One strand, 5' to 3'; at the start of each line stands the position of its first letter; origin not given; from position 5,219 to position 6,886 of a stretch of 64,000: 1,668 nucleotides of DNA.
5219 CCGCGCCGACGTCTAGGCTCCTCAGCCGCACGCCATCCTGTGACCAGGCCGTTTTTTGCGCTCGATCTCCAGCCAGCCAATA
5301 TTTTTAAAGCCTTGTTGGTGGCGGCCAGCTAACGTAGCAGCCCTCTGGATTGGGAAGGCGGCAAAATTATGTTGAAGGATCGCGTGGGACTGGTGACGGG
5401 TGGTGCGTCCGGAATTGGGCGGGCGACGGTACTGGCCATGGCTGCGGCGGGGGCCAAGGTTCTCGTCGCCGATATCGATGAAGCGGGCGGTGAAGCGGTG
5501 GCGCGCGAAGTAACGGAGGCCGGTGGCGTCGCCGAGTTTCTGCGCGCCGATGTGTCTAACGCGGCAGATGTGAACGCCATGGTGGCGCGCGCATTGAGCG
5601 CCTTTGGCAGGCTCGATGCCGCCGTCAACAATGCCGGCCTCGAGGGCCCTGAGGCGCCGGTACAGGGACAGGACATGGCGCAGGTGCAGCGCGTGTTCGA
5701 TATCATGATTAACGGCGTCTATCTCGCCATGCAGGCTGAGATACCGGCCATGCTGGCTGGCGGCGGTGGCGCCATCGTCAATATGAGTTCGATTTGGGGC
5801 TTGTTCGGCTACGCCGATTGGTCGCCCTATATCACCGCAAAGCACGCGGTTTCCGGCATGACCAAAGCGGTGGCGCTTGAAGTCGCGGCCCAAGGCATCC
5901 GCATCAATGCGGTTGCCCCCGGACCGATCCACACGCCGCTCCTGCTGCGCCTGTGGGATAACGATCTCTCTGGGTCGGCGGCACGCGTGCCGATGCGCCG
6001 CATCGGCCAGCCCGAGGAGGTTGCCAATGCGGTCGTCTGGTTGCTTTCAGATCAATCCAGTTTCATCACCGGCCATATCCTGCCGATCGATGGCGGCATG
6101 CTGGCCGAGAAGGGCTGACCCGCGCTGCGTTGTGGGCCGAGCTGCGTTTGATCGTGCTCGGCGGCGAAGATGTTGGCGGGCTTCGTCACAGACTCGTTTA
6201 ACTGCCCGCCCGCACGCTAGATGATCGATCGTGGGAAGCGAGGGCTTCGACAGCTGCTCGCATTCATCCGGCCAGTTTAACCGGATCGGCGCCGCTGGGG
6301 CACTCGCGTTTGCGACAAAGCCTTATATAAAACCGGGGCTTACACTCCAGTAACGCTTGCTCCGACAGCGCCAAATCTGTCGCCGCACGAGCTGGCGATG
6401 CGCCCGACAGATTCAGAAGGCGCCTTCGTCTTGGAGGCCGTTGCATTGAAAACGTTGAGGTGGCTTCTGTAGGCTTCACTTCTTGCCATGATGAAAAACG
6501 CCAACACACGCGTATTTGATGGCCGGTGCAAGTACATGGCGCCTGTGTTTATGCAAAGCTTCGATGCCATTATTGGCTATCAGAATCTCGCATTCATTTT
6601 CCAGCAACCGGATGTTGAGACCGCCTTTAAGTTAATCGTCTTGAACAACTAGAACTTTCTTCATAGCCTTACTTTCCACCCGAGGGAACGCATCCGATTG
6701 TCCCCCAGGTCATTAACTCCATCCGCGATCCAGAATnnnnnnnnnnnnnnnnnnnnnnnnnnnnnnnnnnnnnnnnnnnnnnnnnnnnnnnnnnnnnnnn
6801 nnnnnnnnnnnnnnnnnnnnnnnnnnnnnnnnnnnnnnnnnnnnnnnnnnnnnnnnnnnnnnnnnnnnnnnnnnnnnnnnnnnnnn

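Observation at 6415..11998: ~58-bp imperfect direct repeats bracket a lower-GC cation-transport block (nhaA-nhaR, hflK remnant, kefB-like)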

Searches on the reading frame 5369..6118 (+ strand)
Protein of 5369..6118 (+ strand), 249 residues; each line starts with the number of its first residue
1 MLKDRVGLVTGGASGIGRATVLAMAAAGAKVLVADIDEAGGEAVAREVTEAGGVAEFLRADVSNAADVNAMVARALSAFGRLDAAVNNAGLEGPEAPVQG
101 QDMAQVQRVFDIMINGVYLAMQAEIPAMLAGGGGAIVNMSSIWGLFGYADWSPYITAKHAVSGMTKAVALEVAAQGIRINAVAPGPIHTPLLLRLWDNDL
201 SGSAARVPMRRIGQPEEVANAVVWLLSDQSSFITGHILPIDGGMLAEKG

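Call 8: search_protein_families(library=pfam, proteins=[window:5369-6118:+], max_evalue=0.01)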
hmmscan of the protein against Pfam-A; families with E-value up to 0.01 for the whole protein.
window:5369-6118:+ (249 aa): 5 families
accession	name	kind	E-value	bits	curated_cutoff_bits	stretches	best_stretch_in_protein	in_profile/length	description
PF13561.12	adh_short_C2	-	7.8e-64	215.9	27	1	13-244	3-235/236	Enoyl-(Acyl carrier protein) reductase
PF00106.31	adh_short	-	3.2e-52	177.3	26.6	1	8-192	4-187/195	short chain dehydrogenase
PF08659.16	KR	-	2.4e-11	44.3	22.6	1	8-167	4-162/180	KR domain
PF23441.1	SDR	-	2.8e-05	24.1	27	1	67-244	75-255/258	SDR-like rossmann domain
PF01370.27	Epimerase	-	0.0025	17.7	20.9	0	8-95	2-78/240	NAD dependent epimerase/dehydratase family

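Call 20: find_encoding_contigs(protein=window:5369-6118:+, flank=10000, max_places=10)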
Protein window:5369-6118:+ (249 aa): 4 contigs read that carry it; 4 places shown.
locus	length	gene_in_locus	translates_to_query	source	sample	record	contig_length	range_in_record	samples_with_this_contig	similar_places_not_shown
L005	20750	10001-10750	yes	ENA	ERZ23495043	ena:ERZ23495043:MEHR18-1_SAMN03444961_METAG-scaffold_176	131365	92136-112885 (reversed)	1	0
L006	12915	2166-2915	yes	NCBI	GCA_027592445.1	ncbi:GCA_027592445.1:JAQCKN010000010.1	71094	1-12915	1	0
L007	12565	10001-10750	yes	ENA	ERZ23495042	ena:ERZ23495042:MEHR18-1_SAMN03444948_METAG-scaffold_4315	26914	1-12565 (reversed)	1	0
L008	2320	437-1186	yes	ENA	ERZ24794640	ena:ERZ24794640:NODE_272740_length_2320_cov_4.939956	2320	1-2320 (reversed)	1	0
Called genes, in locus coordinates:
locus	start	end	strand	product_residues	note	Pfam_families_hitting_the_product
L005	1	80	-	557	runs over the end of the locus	PF01979:Amidohydro_1 (faint), PF07969:Amidohydro_3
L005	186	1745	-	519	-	PF01425:Amidase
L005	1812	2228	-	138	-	PF12973:Cupin_7, PF14499:DUF4437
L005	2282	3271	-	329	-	PF02332:Phenol_Hydrox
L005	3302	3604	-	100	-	PF02406:MmoB_DmpM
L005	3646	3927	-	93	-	PF06234:TmoB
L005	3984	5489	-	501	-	PF02332:Phenol_Hydrox, PF04945:YHS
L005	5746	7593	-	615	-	PF02538:Hydantoinase_B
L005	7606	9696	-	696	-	PF05378:Hydant_A_N, PF01968:Hydantoinase_A, PF19278:Hydant_A_C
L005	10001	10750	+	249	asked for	PF00106:adh_short, PF08659:KR, PF13561:adh_short_C2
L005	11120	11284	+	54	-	-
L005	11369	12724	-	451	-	PF06965:Na_H_antiport_1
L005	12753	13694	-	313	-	PF00126:HTH_1, PF03466:LysR_substrate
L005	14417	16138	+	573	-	PF00999:Na_H_Exchanger, PF02254:TrkA_N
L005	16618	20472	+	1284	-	PF05378:Hydant_A_N, PF01968:Hydantoinase_A, PF19278:Hydant_A_C, PF02538:Hydantoinase_B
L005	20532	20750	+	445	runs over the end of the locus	PF00202:Aminotran_3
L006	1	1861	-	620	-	PF05378:Hydant_A_N, PF01968:Hydantoinase_A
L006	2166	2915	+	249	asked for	PF00106:adh_short, PF08659:KR, PF13561:adh_short_C2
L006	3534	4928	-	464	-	PF06965:Na_H_antiport_1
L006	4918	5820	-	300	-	PF00126:HTH_1, PF03466:LysR_substrate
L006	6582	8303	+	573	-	PF00999:Na_H_Exchanger, PF02254:TrkA_N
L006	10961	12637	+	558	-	PF02538:Hydantoinase_B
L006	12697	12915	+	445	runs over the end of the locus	PF00202:Aminotran_3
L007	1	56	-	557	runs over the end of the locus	PF01979:Amidohydro_1 (faint), PF07969:Amidohydro_3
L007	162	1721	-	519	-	PF01425:Amidase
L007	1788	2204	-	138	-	PF12973:Cupin_7, PF14499:DUF4437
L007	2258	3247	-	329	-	PF02332:Phenol_Hydrox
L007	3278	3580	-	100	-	PF02406:MmoB_DmpM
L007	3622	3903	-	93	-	PF06234:TmoB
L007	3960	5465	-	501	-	PF02332:Phenol_Hydrox, PF04945:YHS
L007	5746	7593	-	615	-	PF02538:Hydantoinase_B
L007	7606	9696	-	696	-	PF05378:Hydant_A_N, PF01968:Hydantoinase_A, PF19278:Hydant_A_C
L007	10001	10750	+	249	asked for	PF00106:adh_short, PF08659:KR, PF13561:adh_short_C2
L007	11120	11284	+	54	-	-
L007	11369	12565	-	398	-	?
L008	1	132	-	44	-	?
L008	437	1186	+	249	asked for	PF00106:adh_short, PF08659:KR, PF13561:adh_short_C2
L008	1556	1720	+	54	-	-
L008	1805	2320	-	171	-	?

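Call 39: find_homologous_proteins(query=window:5369-6118:+, max_evalue=1e-60)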
Query window:5369-6118:+ (249 aa): 353 proteins with E <= 1e-60 among 8000 candidates; the best 120 are listed.
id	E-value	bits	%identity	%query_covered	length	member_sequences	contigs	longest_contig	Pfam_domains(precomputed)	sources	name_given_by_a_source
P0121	5.9e-152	522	100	100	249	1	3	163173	PF08659.17,PF13561.13,PF00106.32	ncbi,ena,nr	ncbi:MAG: glucose 1-dehydrogenase [Proteobacteria bacterium]|nr:glucose 1-dehydrogenase [Pseudomonad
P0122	4.7e-129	447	86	100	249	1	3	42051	PF08659.17,PF13561.13,PF00106.32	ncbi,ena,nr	ncbi:MAG: glucose 1-dehydrogenase [Proteobacteria bacterium]|nr:glucose 1-dehydrogenase [Pseudomonad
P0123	6.5e-129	447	86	100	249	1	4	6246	PF08659.17,PF13561.13,PF00106.32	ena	-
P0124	3.2e-127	441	85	100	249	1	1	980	PF08659.17,PF13561.13,PF00106.32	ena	-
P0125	8.0e-127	440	85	100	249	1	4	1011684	PF08659.17,PF13561.13,PF00106.32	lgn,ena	-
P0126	2.1e-126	439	85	100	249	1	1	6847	PF08659.17,PF13561.13,PF00106.32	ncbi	-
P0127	3.3e-125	435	84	100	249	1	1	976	PF08659.17,PF13561.13,PF00106.32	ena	-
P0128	4.2e-125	434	84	100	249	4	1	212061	PF08659.17,PF13561.13,PF00106.32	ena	-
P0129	6.1e-125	434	84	100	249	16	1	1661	PF08659.17,PF13561.13,PF00106.32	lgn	-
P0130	1.3e-123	429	83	100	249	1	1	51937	PF08659.17,PF13561.13,PF00106.32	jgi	-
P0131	1.5e-123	429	83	100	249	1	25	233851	PF08659.17,PF13561.13,PF00106.32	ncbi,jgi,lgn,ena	jgi:NAD(P)-dependent dehydrogenase (short-subunit alcohol dehydrogenase family)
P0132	1.7e-123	429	84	100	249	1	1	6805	PF08659.17,PF13561.13,PF00106.32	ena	-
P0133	7.6e-123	427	83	100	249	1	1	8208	PF08659.17,PF13561.13,PF00106.32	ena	-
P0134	9.8e-123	427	82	100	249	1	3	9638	PF08659.17,PF13561.13,PF00106.32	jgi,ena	-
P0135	1.0e-122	427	83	100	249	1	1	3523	PF08659.17,PF13561.13,PF00106.32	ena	-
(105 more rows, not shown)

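Call 40: find_encoding_contigs(protein=P0122, flank=10000, max_places=3)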
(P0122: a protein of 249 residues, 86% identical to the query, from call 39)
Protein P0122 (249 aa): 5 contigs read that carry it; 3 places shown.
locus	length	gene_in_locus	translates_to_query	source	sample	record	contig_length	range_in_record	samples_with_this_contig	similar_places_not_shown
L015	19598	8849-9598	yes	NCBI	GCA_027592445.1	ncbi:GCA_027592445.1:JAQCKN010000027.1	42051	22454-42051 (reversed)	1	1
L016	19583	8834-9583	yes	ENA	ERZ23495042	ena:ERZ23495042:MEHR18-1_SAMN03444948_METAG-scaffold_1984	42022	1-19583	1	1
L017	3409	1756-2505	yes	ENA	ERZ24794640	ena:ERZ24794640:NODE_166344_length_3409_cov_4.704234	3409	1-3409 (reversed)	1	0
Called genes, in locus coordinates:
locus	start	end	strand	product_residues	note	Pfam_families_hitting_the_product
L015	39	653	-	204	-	-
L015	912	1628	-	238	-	PF17746:SfsA_N, PF03749:SfsA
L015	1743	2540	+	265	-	PF00994:MoCF_biosynth, PF24102:FLAD1_M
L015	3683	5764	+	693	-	PF12729:4HB_MCP_1 (weak), PF00672:HAMP, PF00015:MCPsignal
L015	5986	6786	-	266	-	PF01226:Form_Nir_trans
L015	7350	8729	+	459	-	PF07992:Pyr_redox_2, PF13738:Pyr_redox_3, PF00070:Pyr_redox, PF02852:Pyr_redox_dim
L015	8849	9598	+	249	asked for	PF00106:adh_short, PF08659:KR, PF13561:adh_short_C2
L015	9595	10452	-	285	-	PF28239:Npun_R2479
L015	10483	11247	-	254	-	PF00459:Inositol_P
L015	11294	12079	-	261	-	PF00106:adh_short, PF08659:KR, PF23441:SDR (weak), PF13561:adh_short_C2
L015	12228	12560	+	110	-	PF01258:zf-dskA_traR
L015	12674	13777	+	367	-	PF00296:Bac_luciferase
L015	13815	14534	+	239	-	PF00106:adh_short, PF08659:KR (faint), PF13561:adh_short_C2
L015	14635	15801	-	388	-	PF02746:MR_MLE_N, PF13378:MR_MLE_C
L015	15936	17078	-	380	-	PF02746:MR_MLE_N, PF13378:MR_MLE_C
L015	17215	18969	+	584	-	PF02538:Hydantoinase_B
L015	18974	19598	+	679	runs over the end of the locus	PF05378:Hydant_A_N, PF01968:Hydantoinase_A, PF19278:Hydant_A_C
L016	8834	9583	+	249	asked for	PF00106:adh_short, PF08659:KR, PF13561:adh_short_C2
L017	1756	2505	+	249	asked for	PF00106:adh_short, PF08659:KR, PF13561:adh_short_C2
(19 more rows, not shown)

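Call 41: find_encoding_contigs(protein=P0125, flank=10000, max_places=3)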
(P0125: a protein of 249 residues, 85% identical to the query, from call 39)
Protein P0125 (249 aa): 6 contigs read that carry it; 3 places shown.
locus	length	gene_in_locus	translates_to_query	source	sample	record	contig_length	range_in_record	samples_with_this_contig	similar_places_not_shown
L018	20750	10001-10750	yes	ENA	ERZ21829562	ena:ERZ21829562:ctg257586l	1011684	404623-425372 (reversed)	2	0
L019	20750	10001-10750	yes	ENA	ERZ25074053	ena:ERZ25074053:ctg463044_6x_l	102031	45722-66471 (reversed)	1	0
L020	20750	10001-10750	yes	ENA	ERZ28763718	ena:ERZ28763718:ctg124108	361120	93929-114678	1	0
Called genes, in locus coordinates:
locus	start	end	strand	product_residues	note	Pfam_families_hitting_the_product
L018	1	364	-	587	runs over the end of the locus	PF05226:CHASE2, PF00211:Guanylate_cyc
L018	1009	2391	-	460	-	PF04773:FecR (weak)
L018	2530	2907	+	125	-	PF01710:HTH_Tnp_IS630 (faint), PF13384:HTH_23 (weak), PF13518:HTH_28 (weak)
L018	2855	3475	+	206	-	PF13358:DDE_3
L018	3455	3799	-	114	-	-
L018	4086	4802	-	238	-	PF17746:SfsA_N, PF03749:SfsA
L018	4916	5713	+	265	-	PF00994:MoCF_biosynth, PF24102:FLAD1_M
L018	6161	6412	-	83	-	PF09832:DUF2059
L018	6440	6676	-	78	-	-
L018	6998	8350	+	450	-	PF00909:Ammonium_transp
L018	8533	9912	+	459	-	PF01946:Thi4 (faint), PF07992:Pyr_redox_2, PF13738:Pyr_redox_3, PF00070:Pyr_redox, PF02852:Pyr_redox_dim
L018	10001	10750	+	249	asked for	PF00106:adh_short, PF08659:KR, PF13561:adh_short_C2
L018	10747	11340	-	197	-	PF28239:Npun_R2479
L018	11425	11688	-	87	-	PF28239:Npun_R2479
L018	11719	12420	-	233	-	PF00459:Inositol_P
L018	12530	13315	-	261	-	PF00106:adh_short, PF08659:KR, PF23441:SDR (weak), PF13561:adh_short_C2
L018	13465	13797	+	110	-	PF01258:zf-dskA_traR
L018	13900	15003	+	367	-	PF00296:Bac_luciferase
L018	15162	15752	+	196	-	PF00106:adh_short, PF13561:adh_short_C2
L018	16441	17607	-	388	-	PF02746:MR_MLE_N, PF13378:MR_MLE_C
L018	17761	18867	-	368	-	PF00296:Bac_luciferase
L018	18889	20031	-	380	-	PF02746:MR_MLE_N, PF13378:MR_MLE_C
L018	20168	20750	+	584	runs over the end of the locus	PF02538:Hydantoinase_B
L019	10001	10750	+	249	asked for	PF00106:adh_short, PF08659:KR, PF13561:adh_short_C2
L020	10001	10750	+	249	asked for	PF00106:adh_short, PF08659:KR, PF13561:adh_short_C2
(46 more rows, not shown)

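Call 42: find_encoding_contigs(protein=P0131, flank=10000, max_places=4)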
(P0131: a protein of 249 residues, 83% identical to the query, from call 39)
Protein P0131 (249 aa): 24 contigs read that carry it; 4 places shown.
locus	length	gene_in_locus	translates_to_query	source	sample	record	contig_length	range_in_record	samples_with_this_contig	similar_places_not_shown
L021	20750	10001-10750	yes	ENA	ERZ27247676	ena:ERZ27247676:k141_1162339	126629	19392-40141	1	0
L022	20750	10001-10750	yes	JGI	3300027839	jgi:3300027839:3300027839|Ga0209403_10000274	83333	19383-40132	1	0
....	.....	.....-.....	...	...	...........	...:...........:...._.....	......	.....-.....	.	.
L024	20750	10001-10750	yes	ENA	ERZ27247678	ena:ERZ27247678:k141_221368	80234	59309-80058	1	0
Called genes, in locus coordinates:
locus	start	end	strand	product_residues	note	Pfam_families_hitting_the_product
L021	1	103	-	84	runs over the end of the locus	-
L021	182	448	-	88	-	-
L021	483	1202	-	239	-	PF20582:UPF0758_N (weak), PF04002:RadC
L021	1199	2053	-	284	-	PF00557:Peptidase_M24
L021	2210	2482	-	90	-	-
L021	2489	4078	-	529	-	PF05226:CHASE2, PF00211:Guanylate_cyc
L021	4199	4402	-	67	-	-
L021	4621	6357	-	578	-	PF04773:FecR (weak)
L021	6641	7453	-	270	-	PF17746:SfsA_N, PF03749:SfsA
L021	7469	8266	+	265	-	PF00994:MoCF_biosynth, PF24102:FLAD1_M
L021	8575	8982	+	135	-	PF01946:Thi4 (weak), PF07992:Pyr_redox_2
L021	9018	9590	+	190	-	PF07992:Pyr_redox_2, PF13738:Pyr_redox_3, PF00070:Pyr_redox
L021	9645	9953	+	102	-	PF02852:Pyr_redox_dim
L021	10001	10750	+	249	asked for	PF00106:adh_short, PF08659:KR, PF13561:adh_short_C2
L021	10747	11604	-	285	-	PF28239:Npun_R2479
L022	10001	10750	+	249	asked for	PF00106:adh_short, PF08659:KR, PF13561:adh_short_C2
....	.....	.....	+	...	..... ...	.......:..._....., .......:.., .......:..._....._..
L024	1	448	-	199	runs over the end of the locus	-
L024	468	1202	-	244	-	PF20582:UPF0758_N (weak), PF04002:RadC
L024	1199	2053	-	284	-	PF00557:Peptidase_M24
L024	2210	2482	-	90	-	-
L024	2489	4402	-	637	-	PF05226:CHASE2, PF00211:Guanylate_cyc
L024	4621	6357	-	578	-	PF04773:FecR (weak)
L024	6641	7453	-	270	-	PF17746:SfsA_N, PF03749:SfsA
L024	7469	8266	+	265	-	PF00994:MoCF_biosynth, PF24102:FLAD1_M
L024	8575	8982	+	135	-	PF01946:Thi4 (weak), PF07992:Pyr_redox_2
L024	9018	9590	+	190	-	PF07992:Pyr_redox_2, PF13738:Pyr_redox_3, PF00070:Pyr_redox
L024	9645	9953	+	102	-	PF02852:Pyr_redox_dim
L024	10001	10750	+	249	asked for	PF00106:adh_short, PF08659:KR, PF13561:adh_short_C2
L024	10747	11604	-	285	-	PF28239:Npun_R2479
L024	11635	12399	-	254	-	PF00459:Inositol_P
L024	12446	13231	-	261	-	PF00106:adh_short, PF08659:KR, PF13561:adh_short_C2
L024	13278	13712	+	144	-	PF01258:zf-dskA_traR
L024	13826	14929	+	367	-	PF00296:Bac_luciferase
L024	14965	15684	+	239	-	PF00106:adh_short, PF08659:KR (faint), PF13561:adh_short_C2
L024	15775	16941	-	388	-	PF02746:MR_MLE_N, PF13378:MR_MLE_C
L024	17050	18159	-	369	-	PF00296:Bac_luciferase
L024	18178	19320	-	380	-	PF02746:MR_MLE_N, PF13378:MR_MLE_C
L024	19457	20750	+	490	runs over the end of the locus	?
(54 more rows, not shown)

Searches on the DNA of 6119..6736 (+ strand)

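Call 38: search_dna_similar(query=window:6119-6736:+, collection=plasmids, mode=distant, max_evalue=10, max_rows=15)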
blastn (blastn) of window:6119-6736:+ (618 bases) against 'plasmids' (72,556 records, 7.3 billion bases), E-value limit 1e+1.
Records with a match: 37; places in all: 38; records where one place covers at least 80% of the query: 0.
Best place of each record, by identity: 95-99% 1; 90-95% 9; 80-90% 27.
By first word of the organism name: Ralstonia 17; Agrobacterium 5; Burkholderia 3; Streptomyces 3; Rhizobium 2; Bosea 1; Persicobacter 1; Vibrio 1; Paraburkholderia 1; Isosphaeraceae 1; and 2 more.
By predicted mobility (MOB-suite, as given by PLSDB): non-mobilizable 27; conjugative 7; mobilizable 3.
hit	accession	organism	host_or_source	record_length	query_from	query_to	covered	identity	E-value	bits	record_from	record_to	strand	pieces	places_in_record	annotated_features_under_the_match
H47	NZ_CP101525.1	Burkholderia arboris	mixed culture,soil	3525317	251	288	6%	87.2%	2e+0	42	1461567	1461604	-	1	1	none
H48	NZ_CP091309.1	Burkholderia pyrrocinia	-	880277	9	48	6%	82.5%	7e+0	40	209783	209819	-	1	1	hyfB: hydrogenase 4 subunit B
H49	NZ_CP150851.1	Burkholderia pyrrocinia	-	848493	9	48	6%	82.5%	7e+0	40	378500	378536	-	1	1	hyfB: hydrogenase 4 subunit B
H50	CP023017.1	Ralstonia solanacearum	Solanum tuberosum,single cell,Potato ...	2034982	15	52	6%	84.2%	6e-1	43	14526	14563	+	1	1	diguanylate cyclase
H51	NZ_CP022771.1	Ralstonia solanacearum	Solanum tuberosum,single cell,Potato ...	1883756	15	52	6%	84.2%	6e-1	43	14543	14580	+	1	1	none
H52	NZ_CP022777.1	Ralstonia solanacearum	Solanum tuberosum,single cell,Potato ...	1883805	15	52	6%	84.2%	6e-1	43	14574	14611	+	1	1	none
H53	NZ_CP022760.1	Ralstonia solanacearum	Solanum tuberosum,single cell,Potato ...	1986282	15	52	6%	84.2%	6e-1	43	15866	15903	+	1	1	none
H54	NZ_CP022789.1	Ralstonia solanacearum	Solanum tuberosum,single cell,Potato ...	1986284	15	52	6%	84.2%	6e-1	43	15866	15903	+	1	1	none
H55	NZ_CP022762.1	Ralstonia solanacearum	Solanum tuberosum,single cell,Potato ...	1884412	15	52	6%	84.2%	6e-1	43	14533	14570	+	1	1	none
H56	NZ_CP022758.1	Ralstonia solanacearum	Solanum tuberosum,single cell,Potato ...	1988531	15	52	6%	84.2%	6e-1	43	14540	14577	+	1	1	none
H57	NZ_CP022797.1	Ralstonia solanacearum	Solanum tuberosum,single cell,Potato ...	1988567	15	52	6%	84.2%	6e-1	43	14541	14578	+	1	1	none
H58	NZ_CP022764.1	Ralstonia solanacearum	Solanum tuberosum,single cell,Potato ...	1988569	15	52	6%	84.2%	6e-1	43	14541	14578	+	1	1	none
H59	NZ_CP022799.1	Ralstonia solanacearum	Solanum tuberosum,single cell,Potato ...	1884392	15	52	6%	84.2%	6e-1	43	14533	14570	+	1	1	none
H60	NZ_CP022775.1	Ralstonia solanacearum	Solanum tuberosum,single cell,Potato ...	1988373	15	52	6%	84.2%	6e-1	43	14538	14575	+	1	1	none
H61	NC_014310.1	Ralstonia solanacearum PSI07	-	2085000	15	52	6%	84.2%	6e-1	43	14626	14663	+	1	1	none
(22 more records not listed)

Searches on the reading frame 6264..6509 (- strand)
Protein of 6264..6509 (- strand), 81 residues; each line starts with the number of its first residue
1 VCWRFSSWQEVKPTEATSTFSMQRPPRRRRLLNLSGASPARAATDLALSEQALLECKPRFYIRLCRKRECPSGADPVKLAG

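Call 10: search_protein_families(library=ncbifam, proteins=[window:6264-6509:-], max_evalue=1)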
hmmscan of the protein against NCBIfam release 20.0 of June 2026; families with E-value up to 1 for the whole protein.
window:6264-6509:- (81 aa): 0 families

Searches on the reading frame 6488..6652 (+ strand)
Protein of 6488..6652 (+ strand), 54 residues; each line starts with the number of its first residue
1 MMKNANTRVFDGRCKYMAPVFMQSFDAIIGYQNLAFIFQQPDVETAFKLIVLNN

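Call 10: search_protein_families(library=ncbifam, proteins=[window:6488-6637:+], max_evalue=1)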
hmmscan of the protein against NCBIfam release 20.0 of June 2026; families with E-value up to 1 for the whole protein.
window:6488-6637:+ (50 aa): 0 families

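Call 72: search_protein_families(library=pfam, proteins=[window:6488-6652:+], max_evalue=1)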
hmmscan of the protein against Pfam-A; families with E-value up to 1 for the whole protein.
window:6488-6652:+ (54 aa): 0 families
